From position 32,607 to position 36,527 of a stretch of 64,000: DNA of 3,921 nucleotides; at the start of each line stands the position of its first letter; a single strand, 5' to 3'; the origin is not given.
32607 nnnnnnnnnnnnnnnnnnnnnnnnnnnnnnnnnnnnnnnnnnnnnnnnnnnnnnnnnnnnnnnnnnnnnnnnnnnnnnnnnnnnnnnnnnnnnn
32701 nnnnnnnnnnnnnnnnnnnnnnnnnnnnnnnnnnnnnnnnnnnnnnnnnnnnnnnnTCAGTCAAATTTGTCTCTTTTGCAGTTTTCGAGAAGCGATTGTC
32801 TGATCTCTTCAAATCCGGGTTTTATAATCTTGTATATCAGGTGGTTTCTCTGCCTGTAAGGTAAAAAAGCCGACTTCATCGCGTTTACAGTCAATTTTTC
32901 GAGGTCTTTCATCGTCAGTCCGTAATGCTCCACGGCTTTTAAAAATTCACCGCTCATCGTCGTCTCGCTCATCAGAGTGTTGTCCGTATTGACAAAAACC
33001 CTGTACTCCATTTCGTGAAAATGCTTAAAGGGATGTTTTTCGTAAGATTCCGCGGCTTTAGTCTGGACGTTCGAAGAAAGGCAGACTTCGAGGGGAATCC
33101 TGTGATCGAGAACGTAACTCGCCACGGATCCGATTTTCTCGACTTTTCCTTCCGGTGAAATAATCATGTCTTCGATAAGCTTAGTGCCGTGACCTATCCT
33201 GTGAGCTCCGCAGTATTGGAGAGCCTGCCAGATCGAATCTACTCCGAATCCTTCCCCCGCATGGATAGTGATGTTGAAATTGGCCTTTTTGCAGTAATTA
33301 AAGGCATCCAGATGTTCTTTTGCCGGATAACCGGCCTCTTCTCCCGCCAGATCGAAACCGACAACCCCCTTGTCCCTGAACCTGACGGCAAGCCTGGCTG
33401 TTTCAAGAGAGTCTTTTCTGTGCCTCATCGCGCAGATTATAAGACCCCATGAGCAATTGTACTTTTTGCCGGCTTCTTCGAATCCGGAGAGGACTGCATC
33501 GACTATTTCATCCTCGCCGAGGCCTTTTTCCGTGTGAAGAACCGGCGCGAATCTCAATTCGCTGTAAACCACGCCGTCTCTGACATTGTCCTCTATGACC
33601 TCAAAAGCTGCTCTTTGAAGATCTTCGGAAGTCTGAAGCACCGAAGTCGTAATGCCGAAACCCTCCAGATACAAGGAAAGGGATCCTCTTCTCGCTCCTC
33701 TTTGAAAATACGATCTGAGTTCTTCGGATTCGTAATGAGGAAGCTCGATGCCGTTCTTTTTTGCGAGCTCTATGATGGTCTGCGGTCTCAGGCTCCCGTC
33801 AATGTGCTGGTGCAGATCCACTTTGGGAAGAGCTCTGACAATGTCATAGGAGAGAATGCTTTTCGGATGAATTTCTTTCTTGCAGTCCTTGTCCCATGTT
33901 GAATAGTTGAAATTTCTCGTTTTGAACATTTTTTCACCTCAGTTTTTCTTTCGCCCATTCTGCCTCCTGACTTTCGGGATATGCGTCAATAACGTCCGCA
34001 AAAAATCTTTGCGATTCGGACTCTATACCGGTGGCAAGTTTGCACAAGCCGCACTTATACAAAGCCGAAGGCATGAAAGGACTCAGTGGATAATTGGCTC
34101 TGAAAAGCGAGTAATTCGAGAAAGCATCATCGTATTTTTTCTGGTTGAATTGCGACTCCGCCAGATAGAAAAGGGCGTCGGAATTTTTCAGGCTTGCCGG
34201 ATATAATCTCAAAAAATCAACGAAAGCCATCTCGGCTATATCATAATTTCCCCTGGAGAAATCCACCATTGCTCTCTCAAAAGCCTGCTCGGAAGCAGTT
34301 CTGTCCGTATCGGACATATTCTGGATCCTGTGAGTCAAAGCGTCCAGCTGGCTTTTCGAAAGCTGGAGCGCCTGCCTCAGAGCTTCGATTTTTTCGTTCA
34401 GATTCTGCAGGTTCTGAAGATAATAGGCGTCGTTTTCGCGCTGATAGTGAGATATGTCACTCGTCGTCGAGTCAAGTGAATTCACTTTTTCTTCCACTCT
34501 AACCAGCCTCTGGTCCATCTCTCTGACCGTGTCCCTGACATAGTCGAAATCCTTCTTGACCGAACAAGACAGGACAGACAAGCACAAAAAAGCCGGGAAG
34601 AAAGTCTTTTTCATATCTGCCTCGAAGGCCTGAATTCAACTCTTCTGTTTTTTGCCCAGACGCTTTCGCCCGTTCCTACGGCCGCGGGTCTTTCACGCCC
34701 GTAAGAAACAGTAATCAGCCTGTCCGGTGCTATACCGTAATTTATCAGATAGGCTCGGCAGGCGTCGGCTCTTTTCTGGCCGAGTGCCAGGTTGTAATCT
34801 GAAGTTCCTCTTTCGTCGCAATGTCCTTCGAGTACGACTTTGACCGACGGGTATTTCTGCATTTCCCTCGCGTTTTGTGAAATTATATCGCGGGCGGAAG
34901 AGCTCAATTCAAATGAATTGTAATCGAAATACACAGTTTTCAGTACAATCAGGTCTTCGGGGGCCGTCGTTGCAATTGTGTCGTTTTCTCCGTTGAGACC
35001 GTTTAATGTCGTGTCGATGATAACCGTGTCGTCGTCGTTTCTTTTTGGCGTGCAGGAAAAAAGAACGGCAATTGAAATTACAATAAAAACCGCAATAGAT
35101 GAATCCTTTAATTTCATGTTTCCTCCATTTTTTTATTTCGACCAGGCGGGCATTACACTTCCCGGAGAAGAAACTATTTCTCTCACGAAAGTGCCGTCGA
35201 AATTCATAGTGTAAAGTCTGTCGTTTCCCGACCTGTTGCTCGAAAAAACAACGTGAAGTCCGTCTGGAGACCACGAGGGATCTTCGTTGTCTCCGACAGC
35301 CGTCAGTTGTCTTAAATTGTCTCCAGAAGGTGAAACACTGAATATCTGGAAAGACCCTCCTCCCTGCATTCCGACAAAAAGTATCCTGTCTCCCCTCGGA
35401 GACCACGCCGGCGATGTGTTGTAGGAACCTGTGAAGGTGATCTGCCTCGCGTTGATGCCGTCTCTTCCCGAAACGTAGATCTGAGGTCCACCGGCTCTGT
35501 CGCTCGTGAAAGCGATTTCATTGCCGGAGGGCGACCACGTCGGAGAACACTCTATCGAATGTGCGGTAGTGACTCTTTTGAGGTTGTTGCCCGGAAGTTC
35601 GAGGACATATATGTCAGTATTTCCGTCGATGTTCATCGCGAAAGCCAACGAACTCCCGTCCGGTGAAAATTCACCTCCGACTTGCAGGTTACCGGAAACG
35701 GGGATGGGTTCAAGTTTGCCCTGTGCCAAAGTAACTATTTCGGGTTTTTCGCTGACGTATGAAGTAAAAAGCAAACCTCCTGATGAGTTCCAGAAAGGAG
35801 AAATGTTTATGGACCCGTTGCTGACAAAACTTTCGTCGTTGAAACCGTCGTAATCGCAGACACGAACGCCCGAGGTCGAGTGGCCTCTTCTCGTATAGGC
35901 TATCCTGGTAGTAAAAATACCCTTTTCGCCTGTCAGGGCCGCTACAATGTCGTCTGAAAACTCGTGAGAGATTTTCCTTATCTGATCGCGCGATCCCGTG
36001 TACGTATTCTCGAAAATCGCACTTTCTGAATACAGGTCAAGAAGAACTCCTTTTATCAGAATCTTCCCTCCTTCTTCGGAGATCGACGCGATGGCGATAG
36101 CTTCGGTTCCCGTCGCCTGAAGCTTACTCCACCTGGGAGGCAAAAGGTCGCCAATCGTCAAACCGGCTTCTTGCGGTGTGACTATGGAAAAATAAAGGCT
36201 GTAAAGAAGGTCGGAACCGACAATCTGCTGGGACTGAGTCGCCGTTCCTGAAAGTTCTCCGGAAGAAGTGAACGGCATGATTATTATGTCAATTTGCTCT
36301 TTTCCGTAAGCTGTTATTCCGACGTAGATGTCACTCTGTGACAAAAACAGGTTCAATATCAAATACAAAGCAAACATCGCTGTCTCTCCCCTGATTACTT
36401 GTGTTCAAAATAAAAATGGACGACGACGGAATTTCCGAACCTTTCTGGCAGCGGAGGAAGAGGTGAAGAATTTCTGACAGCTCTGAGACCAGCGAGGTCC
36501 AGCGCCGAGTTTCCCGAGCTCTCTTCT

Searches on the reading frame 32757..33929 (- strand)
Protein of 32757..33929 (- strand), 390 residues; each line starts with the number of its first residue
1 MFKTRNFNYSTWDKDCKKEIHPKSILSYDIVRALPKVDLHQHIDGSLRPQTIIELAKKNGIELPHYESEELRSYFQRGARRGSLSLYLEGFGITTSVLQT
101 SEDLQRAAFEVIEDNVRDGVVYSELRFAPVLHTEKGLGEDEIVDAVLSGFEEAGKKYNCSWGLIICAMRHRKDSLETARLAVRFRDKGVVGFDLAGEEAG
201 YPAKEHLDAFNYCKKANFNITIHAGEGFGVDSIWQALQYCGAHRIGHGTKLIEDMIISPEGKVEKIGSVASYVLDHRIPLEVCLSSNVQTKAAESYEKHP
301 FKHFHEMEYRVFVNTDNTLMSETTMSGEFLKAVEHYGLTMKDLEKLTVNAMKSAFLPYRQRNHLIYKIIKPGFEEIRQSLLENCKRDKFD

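Call 51: search_protein_families(library=pfam, proteins=[window:32757-33929:-], max_evalue=0.000001)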
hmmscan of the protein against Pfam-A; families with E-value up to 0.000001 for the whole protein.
window:32757-33929:- (390 aa): 1 family
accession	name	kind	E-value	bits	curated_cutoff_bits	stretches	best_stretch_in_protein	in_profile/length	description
PF00962.28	A_deaminase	-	1.1e-99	334.1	27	1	35-370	1-329/330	Adenosine deaminase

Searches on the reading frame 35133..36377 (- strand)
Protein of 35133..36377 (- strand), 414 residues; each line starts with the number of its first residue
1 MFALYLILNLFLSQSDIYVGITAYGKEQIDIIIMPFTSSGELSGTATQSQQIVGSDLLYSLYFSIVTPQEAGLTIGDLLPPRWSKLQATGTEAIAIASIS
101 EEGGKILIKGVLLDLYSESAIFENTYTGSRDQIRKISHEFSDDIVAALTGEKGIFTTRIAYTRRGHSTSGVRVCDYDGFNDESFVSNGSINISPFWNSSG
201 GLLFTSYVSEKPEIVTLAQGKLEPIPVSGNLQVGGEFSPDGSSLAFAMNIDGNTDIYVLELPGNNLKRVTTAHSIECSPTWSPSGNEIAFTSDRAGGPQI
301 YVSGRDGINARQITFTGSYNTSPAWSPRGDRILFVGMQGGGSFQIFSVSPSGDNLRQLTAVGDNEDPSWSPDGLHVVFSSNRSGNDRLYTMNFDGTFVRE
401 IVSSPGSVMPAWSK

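Call 51: search_protein_families(library=pfam, proteins=[window:35133-36377:-], max_evalue=0.000001)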
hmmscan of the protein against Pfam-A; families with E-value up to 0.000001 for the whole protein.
window:35133-36377:- (414 aa): 2 families
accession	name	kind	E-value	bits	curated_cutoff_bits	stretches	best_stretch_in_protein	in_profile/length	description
PF07676.18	PD40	-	2.3e-34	117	20.9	2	266-302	1-38/38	WD40-like Beta Propeller Repeat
PF04052.18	TolB_N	-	8e-09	36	22.4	1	18-118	2-103/106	TolB amino-terminal domain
